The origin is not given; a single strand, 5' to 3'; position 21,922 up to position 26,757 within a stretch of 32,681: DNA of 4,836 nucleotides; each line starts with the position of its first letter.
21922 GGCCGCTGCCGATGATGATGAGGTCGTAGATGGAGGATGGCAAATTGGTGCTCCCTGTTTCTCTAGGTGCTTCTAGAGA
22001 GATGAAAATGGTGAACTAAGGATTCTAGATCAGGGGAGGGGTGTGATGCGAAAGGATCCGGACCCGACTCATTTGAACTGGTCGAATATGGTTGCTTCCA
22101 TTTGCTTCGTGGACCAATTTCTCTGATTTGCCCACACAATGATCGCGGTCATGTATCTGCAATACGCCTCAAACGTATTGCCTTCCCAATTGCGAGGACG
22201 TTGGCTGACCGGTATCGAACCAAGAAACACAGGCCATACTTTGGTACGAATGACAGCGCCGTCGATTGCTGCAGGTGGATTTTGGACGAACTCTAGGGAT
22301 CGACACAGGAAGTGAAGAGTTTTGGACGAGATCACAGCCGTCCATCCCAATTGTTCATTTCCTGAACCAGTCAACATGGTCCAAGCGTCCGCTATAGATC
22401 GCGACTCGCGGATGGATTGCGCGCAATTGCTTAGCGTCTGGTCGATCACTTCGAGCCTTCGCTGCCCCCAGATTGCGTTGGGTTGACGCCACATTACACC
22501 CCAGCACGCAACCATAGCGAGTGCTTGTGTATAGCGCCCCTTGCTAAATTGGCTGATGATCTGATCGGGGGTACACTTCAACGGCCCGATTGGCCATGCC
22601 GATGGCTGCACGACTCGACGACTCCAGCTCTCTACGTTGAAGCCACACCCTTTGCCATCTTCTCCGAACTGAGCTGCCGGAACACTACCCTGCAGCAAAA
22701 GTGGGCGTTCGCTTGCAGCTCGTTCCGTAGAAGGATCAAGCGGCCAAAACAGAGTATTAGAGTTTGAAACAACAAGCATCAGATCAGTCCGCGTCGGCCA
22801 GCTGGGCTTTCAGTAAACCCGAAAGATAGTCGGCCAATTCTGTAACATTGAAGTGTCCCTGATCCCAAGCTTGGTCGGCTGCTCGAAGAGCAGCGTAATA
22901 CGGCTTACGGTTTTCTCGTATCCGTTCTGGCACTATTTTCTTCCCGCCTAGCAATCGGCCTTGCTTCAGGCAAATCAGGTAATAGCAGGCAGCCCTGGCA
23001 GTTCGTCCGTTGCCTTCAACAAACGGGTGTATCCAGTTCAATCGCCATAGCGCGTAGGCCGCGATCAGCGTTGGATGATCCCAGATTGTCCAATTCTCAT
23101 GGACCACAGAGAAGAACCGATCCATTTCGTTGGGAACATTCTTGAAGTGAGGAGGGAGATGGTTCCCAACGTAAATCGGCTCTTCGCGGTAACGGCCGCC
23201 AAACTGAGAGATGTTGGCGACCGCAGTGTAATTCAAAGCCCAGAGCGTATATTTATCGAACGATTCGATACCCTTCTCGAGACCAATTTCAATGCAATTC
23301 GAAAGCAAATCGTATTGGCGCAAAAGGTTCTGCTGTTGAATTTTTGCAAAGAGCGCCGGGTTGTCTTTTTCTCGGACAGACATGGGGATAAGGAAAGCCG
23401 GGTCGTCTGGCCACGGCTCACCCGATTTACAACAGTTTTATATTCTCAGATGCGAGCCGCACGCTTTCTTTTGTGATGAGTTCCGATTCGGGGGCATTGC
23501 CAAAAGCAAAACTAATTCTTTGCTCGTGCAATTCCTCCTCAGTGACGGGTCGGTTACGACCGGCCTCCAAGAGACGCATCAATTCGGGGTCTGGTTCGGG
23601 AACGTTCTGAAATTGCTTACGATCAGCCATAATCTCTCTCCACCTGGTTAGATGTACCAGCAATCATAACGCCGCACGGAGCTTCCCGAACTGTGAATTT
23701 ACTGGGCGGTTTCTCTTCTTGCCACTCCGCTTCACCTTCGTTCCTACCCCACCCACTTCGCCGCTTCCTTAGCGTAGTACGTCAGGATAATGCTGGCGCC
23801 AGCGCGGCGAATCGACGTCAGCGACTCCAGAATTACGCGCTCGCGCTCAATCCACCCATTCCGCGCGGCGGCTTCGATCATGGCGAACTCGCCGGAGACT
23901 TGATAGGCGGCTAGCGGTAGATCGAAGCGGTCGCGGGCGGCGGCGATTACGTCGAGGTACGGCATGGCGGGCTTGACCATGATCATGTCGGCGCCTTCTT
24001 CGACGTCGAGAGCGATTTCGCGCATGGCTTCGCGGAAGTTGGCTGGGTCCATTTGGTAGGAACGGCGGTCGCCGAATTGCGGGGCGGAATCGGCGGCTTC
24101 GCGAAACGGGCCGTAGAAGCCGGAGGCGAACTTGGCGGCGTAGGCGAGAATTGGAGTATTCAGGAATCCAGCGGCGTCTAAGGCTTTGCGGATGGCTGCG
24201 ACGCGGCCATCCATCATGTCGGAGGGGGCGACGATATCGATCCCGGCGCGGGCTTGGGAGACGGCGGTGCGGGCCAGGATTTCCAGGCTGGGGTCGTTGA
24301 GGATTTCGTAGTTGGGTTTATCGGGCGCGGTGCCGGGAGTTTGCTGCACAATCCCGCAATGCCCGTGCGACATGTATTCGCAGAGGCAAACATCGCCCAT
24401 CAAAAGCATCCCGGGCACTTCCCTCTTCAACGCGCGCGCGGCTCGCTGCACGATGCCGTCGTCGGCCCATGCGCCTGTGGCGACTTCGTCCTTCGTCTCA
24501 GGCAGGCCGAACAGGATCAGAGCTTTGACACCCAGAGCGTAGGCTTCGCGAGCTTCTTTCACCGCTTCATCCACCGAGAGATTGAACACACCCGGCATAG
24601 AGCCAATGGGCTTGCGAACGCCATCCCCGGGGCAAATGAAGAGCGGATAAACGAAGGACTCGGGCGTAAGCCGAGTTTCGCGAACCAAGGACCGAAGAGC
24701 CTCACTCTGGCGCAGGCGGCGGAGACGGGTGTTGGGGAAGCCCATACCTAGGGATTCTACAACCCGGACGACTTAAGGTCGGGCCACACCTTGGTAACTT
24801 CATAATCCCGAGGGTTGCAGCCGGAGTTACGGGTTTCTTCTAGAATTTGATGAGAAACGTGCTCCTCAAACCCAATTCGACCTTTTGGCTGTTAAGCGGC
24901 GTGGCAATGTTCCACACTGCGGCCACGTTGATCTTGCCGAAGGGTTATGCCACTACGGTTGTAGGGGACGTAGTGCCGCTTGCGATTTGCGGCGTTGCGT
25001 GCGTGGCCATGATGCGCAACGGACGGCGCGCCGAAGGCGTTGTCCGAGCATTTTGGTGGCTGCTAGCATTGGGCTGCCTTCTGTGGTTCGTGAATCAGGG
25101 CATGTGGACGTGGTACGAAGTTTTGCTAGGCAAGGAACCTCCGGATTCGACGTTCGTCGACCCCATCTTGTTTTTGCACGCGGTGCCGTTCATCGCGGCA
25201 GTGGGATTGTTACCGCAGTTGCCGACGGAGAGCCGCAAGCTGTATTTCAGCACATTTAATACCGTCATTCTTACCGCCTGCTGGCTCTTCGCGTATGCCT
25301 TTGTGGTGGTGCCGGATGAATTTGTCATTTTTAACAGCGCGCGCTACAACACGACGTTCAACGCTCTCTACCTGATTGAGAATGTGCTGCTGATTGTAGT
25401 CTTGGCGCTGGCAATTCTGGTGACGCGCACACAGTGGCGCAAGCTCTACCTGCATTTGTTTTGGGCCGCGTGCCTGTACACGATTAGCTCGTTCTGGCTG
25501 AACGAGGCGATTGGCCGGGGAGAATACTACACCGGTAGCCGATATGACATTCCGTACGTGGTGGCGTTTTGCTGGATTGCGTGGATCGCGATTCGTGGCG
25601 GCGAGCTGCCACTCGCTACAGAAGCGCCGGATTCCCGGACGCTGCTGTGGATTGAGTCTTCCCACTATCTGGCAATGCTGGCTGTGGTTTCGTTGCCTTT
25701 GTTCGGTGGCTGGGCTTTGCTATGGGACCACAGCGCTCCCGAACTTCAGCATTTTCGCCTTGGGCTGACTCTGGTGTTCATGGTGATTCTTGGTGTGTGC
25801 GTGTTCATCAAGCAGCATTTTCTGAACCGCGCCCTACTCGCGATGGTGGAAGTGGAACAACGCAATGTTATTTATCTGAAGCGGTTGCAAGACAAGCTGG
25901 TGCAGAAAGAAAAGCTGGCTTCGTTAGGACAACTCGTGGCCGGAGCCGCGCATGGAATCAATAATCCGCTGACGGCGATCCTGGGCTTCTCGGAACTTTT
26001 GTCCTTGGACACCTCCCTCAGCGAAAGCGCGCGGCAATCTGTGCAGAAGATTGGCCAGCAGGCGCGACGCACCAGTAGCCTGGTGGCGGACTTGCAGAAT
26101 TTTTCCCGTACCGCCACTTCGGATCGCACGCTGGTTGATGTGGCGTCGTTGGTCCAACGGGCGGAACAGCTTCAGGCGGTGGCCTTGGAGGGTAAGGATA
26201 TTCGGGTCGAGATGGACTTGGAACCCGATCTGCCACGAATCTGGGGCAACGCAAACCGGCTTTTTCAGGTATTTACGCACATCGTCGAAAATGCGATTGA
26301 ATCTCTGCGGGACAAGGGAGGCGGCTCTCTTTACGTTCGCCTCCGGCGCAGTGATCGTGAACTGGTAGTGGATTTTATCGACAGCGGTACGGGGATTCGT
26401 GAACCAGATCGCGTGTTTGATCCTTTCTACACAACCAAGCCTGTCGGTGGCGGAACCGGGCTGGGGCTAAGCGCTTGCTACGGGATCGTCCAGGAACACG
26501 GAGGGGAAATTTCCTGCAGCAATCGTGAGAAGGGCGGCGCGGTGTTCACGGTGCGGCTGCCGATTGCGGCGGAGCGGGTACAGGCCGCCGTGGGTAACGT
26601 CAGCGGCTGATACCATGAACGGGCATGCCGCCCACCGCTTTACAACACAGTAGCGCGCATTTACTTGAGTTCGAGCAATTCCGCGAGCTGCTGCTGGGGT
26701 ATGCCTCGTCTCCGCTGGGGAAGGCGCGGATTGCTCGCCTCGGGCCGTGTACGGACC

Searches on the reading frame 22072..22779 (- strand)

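Call 30: search_protein_families(library=pfam, proteins=[window:22072-22779:-], max_evalue=0.01)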
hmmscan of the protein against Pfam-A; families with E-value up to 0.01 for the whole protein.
window:22072-22779:- (236 aa): 1 family
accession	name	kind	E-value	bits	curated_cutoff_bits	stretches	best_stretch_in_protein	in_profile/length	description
PF21790.3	OGG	-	3.2e-07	30.7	27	1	72-232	41-201/201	Putative 8-oxoguanine DNA glycosylase OGG-like protein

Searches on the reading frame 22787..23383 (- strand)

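Call 30: search_protein_families(library=pfam, proteins=[window:22787-23383:-], max_evalue=0.01)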
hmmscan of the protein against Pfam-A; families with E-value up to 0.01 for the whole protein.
window:22787-23383:- (199 aa): 1 family
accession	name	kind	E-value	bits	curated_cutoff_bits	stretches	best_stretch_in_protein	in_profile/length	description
PF02661.23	Fic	-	1e-17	65.2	24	1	42-136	2-92/93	Fic/DOC family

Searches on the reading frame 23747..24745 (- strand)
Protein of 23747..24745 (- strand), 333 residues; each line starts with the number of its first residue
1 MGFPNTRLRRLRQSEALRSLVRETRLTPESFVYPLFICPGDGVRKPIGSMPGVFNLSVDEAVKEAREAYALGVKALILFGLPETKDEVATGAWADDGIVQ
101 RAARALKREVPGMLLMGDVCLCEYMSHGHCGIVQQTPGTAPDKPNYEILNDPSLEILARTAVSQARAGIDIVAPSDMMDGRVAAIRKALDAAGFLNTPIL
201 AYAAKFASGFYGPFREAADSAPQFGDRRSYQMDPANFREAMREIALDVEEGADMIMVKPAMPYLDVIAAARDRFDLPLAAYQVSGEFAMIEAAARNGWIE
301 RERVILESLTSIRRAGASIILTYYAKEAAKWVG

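Call 30: search_protein_families(library=pfam, proteins=[window:23747-24745:-], max_evalue=0.01)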
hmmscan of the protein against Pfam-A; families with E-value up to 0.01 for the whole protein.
window:23747-24745:- (333 aa): 1 family
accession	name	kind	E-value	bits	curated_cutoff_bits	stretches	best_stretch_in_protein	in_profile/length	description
PF00490.27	ALAD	-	3.3e-147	490.2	24.6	1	6-331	2-317/317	Delta-aminolevulinic acid dehydratase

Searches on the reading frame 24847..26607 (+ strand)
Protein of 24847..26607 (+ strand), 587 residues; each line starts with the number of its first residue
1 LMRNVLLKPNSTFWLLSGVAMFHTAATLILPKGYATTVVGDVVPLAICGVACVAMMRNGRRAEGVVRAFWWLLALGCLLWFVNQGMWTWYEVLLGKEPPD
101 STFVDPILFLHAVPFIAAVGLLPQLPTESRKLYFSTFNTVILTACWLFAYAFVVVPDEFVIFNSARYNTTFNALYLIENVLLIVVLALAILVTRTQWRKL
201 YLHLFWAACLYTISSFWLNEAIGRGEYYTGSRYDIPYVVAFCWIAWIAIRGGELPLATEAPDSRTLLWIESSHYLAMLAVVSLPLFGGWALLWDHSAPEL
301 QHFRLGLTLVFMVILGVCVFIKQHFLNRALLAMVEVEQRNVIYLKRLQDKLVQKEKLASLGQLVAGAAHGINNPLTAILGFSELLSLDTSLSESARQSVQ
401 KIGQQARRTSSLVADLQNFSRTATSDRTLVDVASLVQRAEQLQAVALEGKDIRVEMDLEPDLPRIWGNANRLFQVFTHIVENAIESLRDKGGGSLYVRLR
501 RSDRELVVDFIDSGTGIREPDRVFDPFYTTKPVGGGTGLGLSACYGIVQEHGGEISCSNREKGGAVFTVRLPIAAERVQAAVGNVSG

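Call 30: search_protein_families(library=pfam, proteins=[window:24847-26607:+], max_evalue=0.01)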
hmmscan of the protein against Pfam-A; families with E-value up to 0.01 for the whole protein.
window:24847-26607:+ (587 aa): 3 families
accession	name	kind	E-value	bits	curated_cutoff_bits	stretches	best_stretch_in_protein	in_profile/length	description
PF02518.31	HATPase_c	-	7.5e-22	78.3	26.4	1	467-573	1-109/111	Histidine kinase-, DNA gyrase B-, and HSP90-like ATPase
PF00512.31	HisKA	-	4.6e-15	55.9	26.9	1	360-421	2-62/66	His Kinase A (phospho-acceptor) domain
PF14501.12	HATPase_c_5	-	0.002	18.5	22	1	472-562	6-93/102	GHKL domain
